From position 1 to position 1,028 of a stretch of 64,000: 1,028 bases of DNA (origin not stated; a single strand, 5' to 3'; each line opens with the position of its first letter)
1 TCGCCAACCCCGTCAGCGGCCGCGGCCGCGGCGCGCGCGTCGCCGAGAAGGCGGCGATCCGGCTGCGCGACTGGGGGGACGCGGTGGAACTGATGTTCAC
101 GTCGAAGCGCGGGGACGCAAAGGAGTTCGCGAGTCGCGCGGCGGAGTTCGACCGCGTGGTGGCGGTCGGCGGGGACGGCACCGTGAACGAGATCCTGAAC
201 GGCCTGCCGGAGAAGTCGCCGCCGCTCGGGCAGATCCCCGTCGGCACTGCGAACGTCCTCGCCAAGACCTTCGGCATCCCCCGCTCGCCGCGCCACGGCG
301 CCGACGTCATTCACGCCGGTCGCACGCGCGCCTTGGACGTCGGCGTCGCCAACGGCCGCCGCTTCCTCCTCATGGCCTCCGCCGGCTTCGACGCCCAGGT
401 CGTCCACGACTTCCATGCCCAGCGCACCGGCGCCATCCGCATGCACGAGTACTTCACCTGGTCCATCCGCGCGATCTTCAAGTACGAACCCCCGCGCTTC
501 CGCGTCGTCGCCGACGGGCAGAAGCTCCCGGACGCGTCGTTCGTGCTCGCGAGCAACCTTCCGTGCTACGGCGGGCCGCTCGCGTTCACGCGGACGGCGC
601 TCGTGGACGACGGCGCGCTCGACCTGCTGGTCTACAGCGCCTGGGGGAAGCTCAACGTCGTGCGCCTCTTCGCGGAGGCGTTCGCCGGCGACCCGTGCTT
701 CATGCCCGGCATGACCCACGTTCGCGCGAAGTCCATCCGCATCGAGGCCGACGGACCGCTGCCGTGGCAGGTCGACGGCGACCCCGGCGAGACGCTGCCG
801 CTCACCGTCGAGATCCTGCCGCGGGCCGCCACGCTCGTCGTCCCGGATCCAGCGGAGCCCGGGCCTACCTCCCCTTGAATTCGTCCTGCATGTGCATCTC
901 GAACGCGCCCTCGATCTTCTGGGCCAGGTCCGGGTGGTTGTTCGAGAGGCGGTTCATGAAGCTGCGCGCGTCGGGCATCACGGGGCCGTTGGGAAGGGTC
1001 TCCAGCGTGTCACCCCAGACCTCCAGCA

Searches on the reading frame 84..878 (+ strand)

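Call 87: search_protein_families(library=pfam, proteins=[window:84-878:+], max_evalue=0.00001)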
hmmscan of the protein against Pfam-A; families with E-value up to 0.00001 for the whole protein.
window:84-878:+ (264 aa): 2 families
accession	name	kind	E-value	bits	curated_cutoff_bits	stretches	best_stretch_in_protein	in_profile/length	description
PF19279.4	YegS_C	-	1.1e-24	87.4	27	1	99-252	4-157/158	YegS C-terminal NAD kinase beta sandwich-like domain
PF00781.29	DAGK_cat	-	6.3e-24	84.4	23.6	1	2-87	34-123/125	Diacylglycerol kinase catalytic domain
